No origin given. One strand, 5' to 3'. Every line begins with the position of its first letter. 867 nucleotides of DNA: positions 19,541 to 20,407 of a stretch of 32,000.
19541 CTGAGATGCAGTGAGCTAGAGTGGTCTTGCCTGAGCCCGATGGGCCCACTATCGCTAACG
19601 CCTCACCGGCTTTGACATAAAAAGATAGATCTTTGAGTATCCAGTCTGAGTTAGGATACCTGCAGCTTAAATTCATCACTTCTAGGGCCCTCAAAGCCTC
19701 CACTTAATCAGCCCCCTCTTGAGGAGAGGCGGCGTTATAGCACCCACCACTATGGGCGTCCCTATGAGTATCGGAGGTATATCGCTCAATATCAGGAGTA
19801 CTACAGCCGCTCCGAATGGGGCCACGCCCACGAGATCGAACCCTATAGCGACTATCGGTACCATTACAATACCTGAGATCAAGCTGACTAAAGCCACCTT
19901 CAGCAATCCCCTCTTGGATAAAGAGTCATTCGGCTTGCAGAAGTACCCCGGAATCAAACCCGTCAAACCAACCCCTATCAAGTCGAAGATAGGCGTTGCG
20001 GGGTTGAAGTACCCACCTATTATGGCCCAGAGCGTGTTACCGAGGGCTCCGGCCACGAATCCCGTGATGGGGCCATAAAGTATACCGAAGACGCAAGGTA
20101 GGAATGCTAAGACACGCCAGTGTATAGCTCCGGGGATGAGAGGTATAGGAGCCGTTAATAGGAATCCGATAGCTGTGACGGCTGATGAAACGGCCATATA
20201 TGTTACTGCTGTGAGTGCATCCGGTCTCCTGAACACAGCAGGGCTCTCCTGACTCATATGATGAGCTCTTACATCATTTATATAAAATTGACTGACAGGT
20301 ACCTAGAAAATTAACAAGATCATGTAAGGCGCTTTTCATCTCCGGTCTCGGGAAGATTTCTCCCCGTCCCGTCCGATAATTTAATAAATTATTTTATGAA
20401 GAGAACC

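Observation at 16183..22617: purP-purP, a dedicated ECF importer, a translationally coupled PRT and a PurR-like HTH-PRT: candidate purine/AICA uptake-and-trapping module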

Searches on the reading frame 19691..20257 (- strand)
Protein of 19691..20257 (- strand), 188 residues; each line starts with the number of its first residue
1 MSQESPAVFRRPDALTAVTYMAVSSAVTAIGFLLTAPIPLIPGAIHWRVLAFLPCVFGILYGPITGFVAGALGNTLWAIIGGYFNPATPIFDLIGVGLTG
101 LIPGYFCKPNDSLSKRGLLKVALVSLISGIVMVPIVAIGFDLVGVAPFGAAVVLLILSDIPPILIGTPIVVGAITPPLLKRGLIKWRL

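Call 3: search_protein_families(library=pfam, proteins=[window:19691-20257:-], max_evalue=0.01)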
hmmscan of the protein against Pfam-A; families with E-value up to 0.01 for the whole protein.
window:19691-20257:- (188 aa): 1 family
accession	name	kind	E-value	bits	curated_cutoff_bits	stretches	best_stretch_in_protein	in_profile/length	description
PF07155.17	ECF-ribofla_trS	-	9.3e-11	42.5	26.7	1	17-167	6-160/172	ECF-type riboflavin transporter, S component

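Call 4: search_protein_families(library=ncbifam, proteins=[window:19691-20257:-], max_evalue=0.01)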
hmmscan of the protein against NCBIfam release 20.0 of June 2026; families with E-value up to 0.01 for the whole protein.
window:19691-20257:- (188 aa): 2 families
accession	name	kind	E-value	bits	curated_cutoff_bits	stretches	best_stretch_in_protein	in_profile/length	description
NF010182.0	PRK13661.1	equivalog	0.00029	20.7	99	1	17-143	9-135/183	ECF-type riboflavin transporter substrate-binding protein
TIGR04518.1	ECF_S_folT_fam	subfamily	0.0032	17.2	60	1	21-135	7-122/163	folate family ECF transporter S component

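Call 7: find_homologous_proteins(query=window:19691-20257:-, max_evalue=0.001)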
Query window:19691-20257:- (188 aa): 151 proteins with E <= 0.001 among 1013 candidates; the best 120 are listed.
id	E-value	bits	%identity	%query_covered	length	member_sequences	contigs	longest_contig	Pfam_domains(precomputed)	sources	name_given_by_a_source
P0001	1.6e-104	366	93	100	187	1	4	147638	PF07155.18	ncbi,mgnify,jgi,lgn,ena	mgnify:CR=1 FL=1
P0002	3.8e-104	365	90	100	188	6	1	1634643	PF07155.18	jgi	jgi:energy-coupling factor transport system substrate-specific component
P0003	4.2e-103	361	91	100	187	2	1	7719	PF07155.18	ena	-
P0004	4.2e-99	348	85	100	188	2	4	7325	PF07155.18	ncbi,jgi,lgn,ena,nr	ncbi:MAG: histidine kinase [Thermoproteota archaeon]|jgi:energy-coupling factor transport system sub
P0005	2.0e-96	340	83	100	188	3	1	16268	PF07155.18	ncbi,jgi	ncbi:MAG: ECF transporter S component [Candidatus Methanodesulfokora sp.]|jgi:energy-coupling factor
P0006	3.4e-94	332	82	100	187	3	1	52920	PF07155.18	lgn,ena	-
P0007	5.8e-91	322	77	100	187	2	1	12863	PF07155.18,PF12822.13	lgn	-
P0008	6.0e-91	322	82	95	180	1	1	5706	PF07155.18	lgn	-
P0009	4.5e-90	319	79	100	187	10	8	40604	PF07155.18,PF12822.13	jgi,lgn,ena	jgi:energy-coupling factor transport system substrate-specific component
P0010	2.6e-89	316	77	98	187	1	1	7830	PF07155.18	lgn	-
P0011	1.1e-88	314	80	100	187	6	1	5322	PF07155.18,PF12822.13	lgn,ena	-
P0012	3.6e-88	313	79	95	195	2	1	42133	PF07155.18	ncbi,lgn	-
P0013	2.7e-87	310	76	100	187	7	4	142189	PF07155.18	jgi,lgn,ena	-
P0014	8.5e-87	308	76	92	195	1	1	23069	PF07155.18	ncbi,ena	-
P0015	8.9e-87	308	74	100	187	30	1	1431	PF07155.18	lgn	-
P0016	1.5e-86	307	77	97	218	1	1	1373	PF07155.18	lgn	-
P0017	6.7e-86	305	75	100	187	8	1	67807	PF07155.18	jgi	-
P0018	7.4e-86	305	74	99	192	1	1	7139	PF07155.18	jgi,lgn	jgi:energy-coupling factor transport system substrate-specific component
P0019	7.4e-86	305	74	99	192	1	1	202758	PF07155.18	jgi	jgi:energy-coupling factor transport system substrate-specific component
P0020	9.2e-86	305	76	96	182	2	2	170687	PF07155.18,PF12822.13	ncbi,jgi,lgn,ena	-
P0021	1.1e-85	305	75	98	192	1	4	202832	PF07155.18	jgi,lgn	jgi:energy-coupling factor transport system substrate-specific component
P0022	1.4e-85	304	75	97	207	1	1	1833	PF07155.18,PF12822.13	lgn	-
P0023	1.4e-85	304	70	100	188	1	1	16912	PF07155.18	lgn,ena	-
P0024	1.6e-85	304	74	98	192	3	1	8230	PF07155.18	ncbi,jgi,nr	ncbi:MAG: ECF transporter S component [Candidatus Verstraetearchaeota archaeon]|nr:ECF transporter S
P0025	1.7e-85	304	77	95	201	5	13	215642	PF07155.18,PF12822.13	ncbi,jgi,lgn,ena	-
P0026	2.0e-85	304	76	96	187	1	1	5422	PF07155.18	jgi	-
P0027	2.0e-85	304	77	96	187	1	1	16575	PF07155.18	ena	-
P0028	3.4e-85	303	72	100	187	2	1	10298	PF07155.18,PF12822.13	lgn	-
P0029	3.5e-85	303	75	98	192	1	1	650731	PF07155.18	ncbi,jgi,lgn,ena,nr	ncbi:MAG: ECF transporter S component [Candidatus Verstraetearchaeota archaeon]|nr:ECF transporter S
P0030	3.6e-85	303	76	96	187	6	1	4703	PF07155.18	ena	-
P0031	5.0e-85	302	73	100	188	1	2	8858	PF07155.18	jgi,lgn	-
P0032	9.5e-85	302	77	96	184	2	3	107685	PF07155.18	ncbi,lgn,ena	-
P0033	9.6e-85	302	74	100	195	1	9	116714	PF07155.18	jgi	-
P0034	9.6e-85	302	74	100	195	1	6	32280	PF07155.18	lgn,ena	-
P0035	1.1e-84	301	76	94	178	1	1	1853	PF07155.18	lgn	-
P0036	1.2e-84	301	73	99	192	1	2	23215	PF07155.18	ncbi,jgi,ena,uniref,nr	ncbi:MAG: histidine kinase [Candidatus Methanomethylicota archaeon]|jgi:energy-coupling factor trans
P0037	1.4e-84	301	74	99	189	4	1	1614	PF07155.18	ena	-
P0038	1.5e-84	301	76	95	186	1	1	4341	PF07155.18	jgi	-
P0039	3.5e-84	300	78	95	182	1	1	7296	PF07155.18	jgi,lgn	-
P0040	6.0e-84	299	77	95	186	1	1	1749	PF07155.18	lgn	-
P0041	6.0e-84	299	77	91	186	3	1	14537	PF07155.18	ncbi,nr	ncbi:MAG: ECF transporter S component [Nitrososphaeria archaeon]|nr:ECF transporter S component [Nit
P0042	6.3e-84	299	76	96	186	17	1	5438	PF07155.18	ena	-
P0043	6.6e-84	299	76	95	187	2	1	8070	PF07155.18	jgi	-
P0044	6.9e-84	299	74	100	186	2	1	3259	PF07155.18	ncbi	-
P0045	7.4e-84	299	72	100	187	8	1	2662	PF07155.18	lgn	-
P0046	8.0e-84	299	72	99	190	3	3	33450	PF07155.18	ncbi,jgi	ncbi:MAG: ECF transporter S component [Thermoprotei archaeon]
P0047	9.3e-84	298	77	96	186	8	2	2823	PF07155.18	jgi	-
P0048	9.6e-84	298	74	96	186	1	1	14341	PF07155.18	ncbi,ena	-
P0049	1.5e-83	298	74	99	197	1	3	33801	PF07155.18,PF12822.13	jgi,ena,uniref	uniref:ECF transporter S component n=1 Tax=Fervidicoccus fontis TaxID=683846 RepID=A0A7J3ZLV8_9CREN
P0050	2.7e-83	297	72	100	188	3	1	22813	PF07155.18,PF12822.13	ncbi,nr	ncbi:MAG: ECF transporter S component [Candidatus Verstraetearchaeota archaeon]|nr:ECF transporter S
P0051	4.8e-83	296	78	90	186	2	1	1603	PF07155.18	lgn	-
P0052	1.3e-82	295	71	100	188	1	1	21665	PF07155.18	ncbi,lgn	ncbi:MAG: ECF transporter S component [Sulfolobales archaeon]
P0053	2.0e-82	294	70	100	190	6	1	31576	PF07155.18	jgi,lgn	-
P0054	2.8e-82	294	75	95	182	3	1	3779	PF07155.18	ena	-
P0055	2.8e-82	293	74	100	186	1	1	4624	PF07155.18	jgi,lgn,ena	-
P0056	9.7e-82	292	70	99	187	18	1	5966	PF07155.18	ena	-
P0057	1.3e-81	291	73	100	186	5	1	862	PF07155.18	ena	-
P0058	1.9e-81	291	75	95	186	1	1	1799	PF07155.18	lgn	-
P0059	1.9e-81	291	69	99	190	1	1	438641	PF07155.18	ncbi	ncbi:MAG: ECF transporter S component [Thermoprotei archaeon]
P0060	7.7e-81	289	71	99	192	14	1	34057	PF07155.18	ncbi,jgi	ncbi:MAG: ECF transporter S component [Thermoproteota archaeon]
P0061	8.5e-81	289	74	99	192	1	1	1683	PF07155.18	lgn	-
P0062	2.5e-80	287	71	99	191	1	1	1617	PF07155.18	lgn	-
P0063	4.1e-80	286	72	96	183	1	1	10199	PF07155.18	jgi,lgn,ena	-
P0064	7.9e-80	286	69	99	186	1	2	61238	PF07155.18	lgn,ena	-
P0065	8.9e-80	285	72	96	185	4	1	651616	PF07155.18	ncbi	-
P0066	9.4e-80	285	74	95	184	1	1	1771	PF07155.18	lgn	-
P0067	1.7e-79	284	71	97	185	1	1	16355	PF07155.18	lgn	-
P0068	2.6e-79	284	72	95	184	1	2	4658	PF07155.18,PF12822.13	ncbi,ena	ncbi:MAG: ECF transporter S component [Nitrososphaeria archaeon]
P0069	3.9e-79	283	73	95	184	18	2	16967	PF07155.18,PF12822.13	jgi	jgi:uncharacterized membrane protein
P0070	6.1e-79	283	69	100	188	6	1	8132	PF07155.18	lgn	-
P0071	7.0e-79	282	69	96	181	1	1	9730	PF07155.18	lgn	-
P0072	1.6e-78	281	72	95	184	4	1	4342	PF07155.18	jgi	-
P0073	1.6e-78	281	73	95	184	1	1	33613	PF07155.18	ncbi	ncbi:MAG: ECF transporter S component [Nitrososphaeria archaeon]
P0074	1.8e-78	281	70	96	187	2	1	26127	PF07155.18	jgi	-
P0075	2.0e-78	281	73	95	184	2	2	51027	PF07155.18,PF12822.13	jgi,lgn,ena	-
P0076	6.8e-78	279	78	86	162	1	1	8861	PF07155.18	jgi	-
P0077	8.6e-78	279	73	95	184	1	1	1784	PF07155.18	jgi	jgi:energy-coupling factor transport system substrate-specific component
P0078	4.2e-77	277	70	98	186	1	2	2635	PF07155.18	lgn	-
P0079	2.9e-75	271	71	96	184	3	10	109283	PF07155.18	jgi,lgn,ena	-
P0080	1.6e-74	268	69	94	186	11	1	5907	PF07155.18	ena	-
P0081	2.6e-74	268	71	96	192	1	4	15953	PF07155.18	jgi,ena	jgi:energy-coupling factor transport system substrate-specific component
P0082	2.6e-74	267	71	96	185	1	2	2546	PF07155.18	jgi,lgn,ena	-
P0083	1.4e-72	262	66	99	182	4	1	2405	PF07155.18,PF12822.13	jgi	jgi:energy-coupling factor transport system substrate-specific component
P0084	6.2e-72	260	67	94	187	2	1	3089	PF07155.18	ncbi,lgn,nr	ncbi:TPA: histidine kinase [Candidatus Bathyarchaeota archaeon]|nr:histidine kinase [Candidatus Bath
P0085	6.5e-72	260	63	100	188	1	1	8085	PF07155.18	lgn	-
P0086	1.5e-71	258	67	99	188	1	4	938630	PF07155.18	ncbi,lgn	ncbi:MAG: ECF transporter S component [Candidatus Aenigmatarchaeota archaeon]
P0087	2.5e-71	258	70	94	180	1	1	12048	PF07155.18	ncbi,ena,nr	ncbi:MAG: ECF transporter S component [Candidatus Aenigmarchaeota archaeon]|nr:ECF transporter S com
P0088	6.6e-71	256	67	95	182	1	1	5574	PF07155.18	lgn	-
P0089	1.1e-70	256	69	90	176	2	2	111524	PF07155.18,PF12822.13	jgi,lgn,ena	-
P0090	1.5e-70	255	71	91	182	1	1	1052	PF07155.18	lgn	-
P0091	6.0e-70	253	69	90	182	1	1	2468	PF07155.18,PF12822.13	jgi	jgi:energy-coupling factor transport system substrate-specific component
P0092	6.9e-70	253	70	90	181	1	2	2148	PF07155.18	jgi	jgi:energy-coupling factor transport system substrate-specific component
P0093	9.8e-70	253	70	91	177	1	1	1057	PF07155.18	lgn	-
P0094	2.0e-69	252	67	95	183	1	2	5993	PF07155.18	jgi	jgi:energy-coupling factor transport system substrate-specific component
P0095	2.1e-69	252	67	95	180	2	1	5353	PF07155.18,PF12822.13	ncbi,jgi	-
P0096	2.5e-69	251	70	90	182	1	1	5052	PF07155.18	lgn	-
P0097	2.7e-69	251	68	93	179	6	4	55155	PF07155.18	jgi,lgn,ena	-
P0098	3.5e-69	251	70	90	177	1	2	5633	PF07155.18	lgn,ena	-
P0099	3.9e-69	251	69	90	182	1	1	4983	PF07155.18,PF12822.13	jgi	jgi:energy-coupling factor transport system substrate-specific component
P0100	4.8e-69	250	69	90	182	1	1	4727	PF07155.18,PF12822.13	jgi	jgi:energy-coupling factor transport system substrate-specific component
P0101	5.5e-69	250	66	95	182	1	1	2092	PF07155.18,PF12822.13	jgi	-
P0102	9.1e-69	249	68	90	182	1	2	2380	PF07155.18,PF12822.13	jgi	jgi:energy-coupling factor transport system substrate-specific component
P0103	9.3e-69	249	64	97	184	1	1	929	PF07155.18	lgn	-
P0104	1.2e-68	249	70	90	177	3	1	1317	PF07155.18,PF12822.13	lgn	-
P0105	1.2e-68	249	68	90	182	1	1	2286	PF07155.18,PF12822.13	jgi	jgi:energy-coupling factor transport system substrate-specific component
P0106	1.8e-68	248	68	90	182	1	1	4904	PF07155.18,PF12822.13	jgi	jgi:energy-coupling factor transport system substrate-specific component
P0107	2.8e-68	248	70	88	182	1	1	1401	PF07155.18,PF12822.13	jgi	jgi:energy-coupling factor transport system substrate-specific component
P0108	3.9e-68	247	66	95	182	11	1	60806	PF07155.18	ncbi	ncbi:MAG: ECF transporter S component [Candidatus Bathyarchaeia archaeon]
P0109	4.3e-68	247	68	90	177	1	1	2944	PF07155.18,PF12822.13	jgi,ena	-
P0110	5.0e-68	247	70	88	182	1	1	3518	PF07155.18,PF12822.13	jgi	-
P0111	6.4e-68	247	74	89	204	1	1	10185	PF07155.18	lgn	-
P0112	6.5e-68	247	69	90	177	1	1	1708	PF07155.18,PF12822.13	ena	-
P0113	8.5e-68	246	68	90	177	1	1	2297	PF07155.18,PF12822.13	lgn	-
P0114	9.3e-68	246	68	90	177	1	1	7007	PF07155.18,PF12822.13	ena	-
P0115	9.7e-68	246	68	90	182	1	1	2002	PF07155.18,PF12822.13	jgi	jgi:energy-coupling factor transport system substrate-specific component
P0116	2.0e-67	245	66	90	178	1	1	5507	PF07155.18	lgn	-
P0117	2.0e-67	245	68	90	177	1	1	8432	PF07155.18,PF12822.13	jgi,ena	-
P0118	2.2e-67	245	68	90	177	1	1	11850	PF07155.18,PF12822.13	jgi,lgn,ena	-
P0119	3.4e-67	244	69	90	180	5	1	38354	PF07155.18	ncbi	-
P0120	3.6e-67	244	68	90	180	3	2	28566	PF07155.18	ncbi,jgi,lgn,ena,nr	ncbi:MAG: histidine kinase [Thermofilum sp. ex4484_79]|nr:MAG: histidine kinase [Thermofilum sp. ex4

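Call 10: find_related_loci(query=A1, collection=genome_contigs, flank=8000)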
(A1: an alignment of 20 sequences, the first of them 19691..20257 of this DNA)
Query A1 (188 aa) in genome_contigs; peptide patterns used: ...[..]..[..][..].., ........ (x = any residue, [..] = any of these).
61 stretches matched a pattern; 48 encode a relative of the query (tblastn E <= 1e-3); 48 distinct loci.
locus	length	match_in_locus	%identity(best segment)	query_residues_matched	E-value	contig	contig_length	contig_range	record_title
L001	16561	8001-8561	93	1-188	1e-108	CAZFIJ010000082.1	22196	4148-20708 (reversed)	MAG TPA_asm: uncultured Nitrososphaerota archaeon isolate binchicken_co25_126 genome assembly, contig: k141_103223, whol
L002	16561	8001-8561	81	1-188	2e-96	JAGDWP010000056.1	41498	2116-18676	MAG: Nitrososphaerales archaeon isolate KUA_Bin06 NODE_154_length_41498_cov_15.459740, whole genome shotgun sequence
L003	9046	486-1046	77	1-188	6e-94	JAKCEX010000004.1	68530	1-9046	MAG: Candidatus Geocrenenecus arthurdayi isolate LGB-05.bin.6 NODE_95_length_68530_cov_89.894911, whole genome shotgun s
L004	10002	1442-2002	79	1-188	1e-93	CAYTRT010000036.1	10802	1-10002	MAG TPA_asm: uncultured Nitrososphaeria archaeon isolate SRP104967_co1_41 genome assembly, contig: NODE_2083_length_1080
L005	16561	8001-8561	77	1-188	3e-93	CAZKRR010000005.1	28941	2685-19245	MAG TPA_asm: uncultured Nitrososphaeria archaeon isolate SRP104967_co1_24 genome assembly, contig: NODE_523_length_28941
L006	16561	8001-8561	77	1-188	1e-92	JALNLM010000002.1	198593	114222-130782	MAG: Candidatus Geocrenenecus huangii isolate ZZQ.bins.13.201803 NODE_41_length_198593_cov_22.351551, whole genome shotg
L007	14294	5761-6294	79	11-188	1e-91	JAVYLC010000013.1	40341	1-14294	MAG: Nitrososphaerota archaeon isolate BF2_201808_bins_8 BF2_201808_bins_8_scaffold_13, whole genome shotgun sequence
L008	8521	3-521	82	16-188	3e-91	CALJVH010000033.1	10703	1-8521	MAG: uncultured archaeon isolate S1_Bin_METABAT__142_1 genome assembly, contig: c_000000375357, whole genome shotgun seq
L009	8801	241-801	74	1-188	1e-90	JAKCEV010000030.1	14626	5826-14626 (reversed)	MAG: Candidatus Wolframiiraptor allenii isolate LGB-01.bin.22 NODE_675_length_14626_cov_18.170288, whole genome shotgun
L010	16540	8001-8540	76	9-188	5e-90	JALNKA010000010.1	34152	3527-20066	MAG: Candidatus Wolframiiraptor sinensis isolate GMQP.bins.13.201907 NODE_246_length_34152_cov_24.198442, whole genome s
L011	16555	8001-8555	75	4-188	7e-89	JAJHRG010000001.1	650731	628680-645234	MAG: Candidatus Methanomethylicota archaeon isolate Bin S31 scaffold_1_c1, whole genome shotgun sequence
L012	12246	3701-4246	76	7-188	8e-89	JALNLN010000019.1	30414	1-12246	MAG: Candidatus Geocrenenecus dongiae isolate ZZQ.bins.17.201803 NODE_1042_length_30414_cov_23.492984, whole genome shot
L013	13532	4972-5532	72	1-188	1e-88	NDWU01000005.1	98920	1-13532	MAG: Candidatus Terraquivivens tikiterensis isolate NZ13-MG1 contig_220_4, whole genome shotgun sequence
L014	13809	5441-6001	73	2-188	2e-88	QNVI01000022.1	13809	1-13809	MAG: Candidatus Methanomethylicota archaeon isolate WYZ-LMO11 Verstraetearchaeota_archaeon_WYZ-LMO11_contig-22, whole ge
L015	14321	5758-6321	72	1-188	4e-88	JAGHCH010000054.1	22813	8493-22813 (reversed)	MAG: Candidatus Methanomethylicota archaeon isolate AUK277 PB_MBMC_231_c_000000000082, whole genome shotgun sequence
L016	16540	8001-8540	77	9-188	6e-88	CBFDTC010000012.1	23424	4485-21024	MAG TPA_asm: Candidatus Bathyarchaeota archaeon isolate SRR6823440_binner13_Refined_89 genome assembly, contig: ERZ65034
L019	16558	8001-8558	73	3-188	1e-87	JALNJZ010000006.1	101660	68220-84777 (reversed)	MAG: Candidatus Terraquivivens tengchongensis isolate GMQP.bins.8.201907 NODE_51_length_101660_cov_1.953838, whole genom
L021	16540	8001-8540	76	9-188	3e-87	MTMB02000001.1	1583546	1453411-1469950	MAG: Candidatus Geothermarchaeum rappei isolate JdFR-14 NRA7_48_2_length_1583546_cov_39, whole genome shotgun sequence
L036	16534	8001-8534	72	11-188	2e-81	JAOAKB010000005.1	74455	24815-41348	MAG: Nitrososphaeria archaeon isolate SKW303 NODE_5_length_74455_cov_8.409422, whole genome shotgun sequence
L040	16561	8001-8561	67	1-187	4e-76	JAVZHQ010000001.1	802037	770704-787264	MAG: Candidatus Aenigmatarchaeota archaeon isolate DRTY-6_201808_bins_93 DRTY-6_201808_bins_93_scaffold_1, whole genome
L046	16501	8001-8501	66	21-187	2e-68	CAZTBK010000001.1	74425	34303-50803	MAG TPA_asm: uncultured Candidatus Bathyarchaeia archaeon isolate binchicken_co349_95 genome assembly, contig: NODE_31_l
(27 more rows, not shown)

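Call 40: search_protein_families(library=pfam, alignment_id=A2, max_evalue=0.00001)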
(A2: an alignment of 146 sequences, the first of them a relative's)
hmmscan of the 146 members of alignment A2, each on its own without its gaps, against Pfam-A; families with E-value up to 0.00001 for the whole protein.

A. member 1, L001:13183-13884:- (233 aa): 1 family
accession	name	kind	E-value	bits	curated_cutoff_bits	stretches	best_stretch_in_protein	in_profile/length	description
PF01478.23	Peptidase_A24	-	8.9e-06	26.5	26.5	1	24-119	2-94/104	Type IV leader peptidase family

B. families by the number of members that match (of 146 scanned): 183 families (the first 25 are shown)
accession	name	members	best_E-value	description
PF00571.33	CBS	4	8.6e-29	CBS domain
PF01070.24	FMN_dh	4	7e-24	FMN-dependent dehydrogenase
PF03060.21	NMO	4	2.2e-14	Nitronate monooxygenase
PF00709.27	Adenylsucc_synt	3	7.1e-149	Adenylosuccinate synthetase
PF00478.31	IMPDH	3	4.5e-147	IMP dehydrogenase / GMP reductase domain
PF00977.27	His_biosynth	3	1e-82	Histidine biosynthesis protein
PF00206.25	Lyase_1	3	5.6e-35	Lyase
PF07690.21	MFS_1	3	8.9e-34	Major Facilitator Superfamily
PF05168.19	HEPN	3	4.6e-26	HEPN domain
PF08328.16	ASL_C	3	4.7e-24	Adenylosuccinate lyase C-terminal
PF13304.12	AAA_21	3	4.1e-21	AAA domain, putative AbiEii toxin, Type IV TA system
PF01411.24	tRNA-synt_2c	3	5.1e-13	tRNA synthetases class II (A)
PF07973.19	tRNA_SAD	3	1.1e-12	Threonyl and Alanyl tRNA synthetase second additional domain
PF00456.26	Transketolase_N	2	1.2e-132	Transketolase, thiamine diphosphate binding domain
PF00368.23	HMG-CoA_red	2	5e-117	Hydroxymethylglutaryl-coenzyme A reductase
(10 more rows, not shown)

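Call 42: search_protein_families(library=pfam, alignment_id=A3, max_evalue=0.00001)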
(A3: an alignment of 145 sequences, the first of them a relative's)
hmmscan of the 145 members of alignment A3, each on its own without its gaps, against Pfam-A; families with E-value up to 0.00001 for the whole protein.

A. member 1, L022:4359-5054:+ (231 aa): 3 families
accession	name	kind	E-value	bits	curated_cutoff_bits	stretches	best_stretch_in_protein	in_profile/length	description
PF01982.22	CTP-dep_RFKase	-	9.7e-42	142.2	25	1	102-223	1-121/121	Domain of unknown function DUF120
PF12802.13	MarR_2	-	2.7e-06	27.9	27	1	10-65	7-57/61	MarR family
PF01047.28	MarR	-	8.7e-06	26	24.6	0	27-61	18-50/59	MarR family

B. families by the number of members that match (of 145 scanned): 155 families (the first 25 are shown)
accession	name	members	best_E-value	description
PF01381.28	HTH_3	5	5.2e-11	Helix-turn-helix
PF01939.22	NucS_C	4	1.8e-24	Endonuclease NucS C-terminal domain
PF21003.3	NucS_N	4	4e-24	Endonuclease NucS N-terminal PH-like domain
PF14321.11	DUF4382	4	7.8e-08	Domain of unknown function (DUF4382)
PF13560.12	HTH_31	4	8e-07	Helix-turn-helix domain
PF01871.22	AMMECR1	3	2e-55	AMMECR1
PF00294.29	PfkB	3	7.1e-52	pfkB family carbohydrate kinase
PF00117.34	GATase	3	3.1e-43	Glutamine amidotransferase class-I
PF00291.31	PALP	3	4.3e-39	Pyridoxal-phosphate dependent enzyme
PF13419.12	HAD_2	3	4.1e-37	Haloacid dehalogenase-like hydrolase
PF06283.17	ThuA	3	1.6e-30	Trehalose utilisation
PF00571.33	CBS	3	4.7e-30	CBS domain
PF02585.22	PIG-L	3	1.4e-28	GlcNAc-PI de-N-acetylase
PF00958.27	GMP_synt_C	3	3.8e-26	GMP synthase C terminal domain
PF00702.32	Hydrolase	3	1.7e-22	haloacid dehalogenase-like hydrolase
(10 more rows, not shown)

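Call 52: search_protein_representatives(protein=window:19691-20257:-)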
Query: 188 residues. Proteins with E-value up to 0.001 (for the whole library): 41; up to 1e-10: 16; up to 1e-30: 1. The best 41 are listed.
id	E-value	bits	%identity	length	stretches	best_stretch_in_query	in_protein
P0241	1.5e-43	165.5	54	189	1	17-166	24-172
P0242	2.1e-23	99.7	43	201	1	13-171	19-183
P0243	1.5e-22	97.0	42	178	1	17-176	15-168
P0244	1.5e-18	83.9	63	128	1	113-188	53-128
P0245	4.4e-16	75.8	43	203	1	22-136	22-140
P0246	1.8e-15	73.8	42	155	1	15-109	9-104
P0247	8.9e-14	68.3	41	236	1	13-175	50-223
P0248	2.5e-13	66.8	34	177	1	19-185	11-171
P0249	2.7e-13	66.7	42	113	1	9-97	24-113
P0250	3.9e-13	66.2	37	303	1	19-186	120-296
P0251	4.2e-13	66.1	41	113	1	18-105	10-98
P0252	1.9e-12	64.0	42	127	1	18-114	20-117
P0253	3.0e-12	63.4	41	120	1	9-116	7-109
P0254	1.2e-11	61.4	37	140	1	11-85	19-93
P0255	2.0e-11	60.6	29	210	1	14-168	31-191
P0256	1.0e-10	58.3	36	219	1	24-170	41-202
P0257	1.3e-10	58.0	33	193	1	17-180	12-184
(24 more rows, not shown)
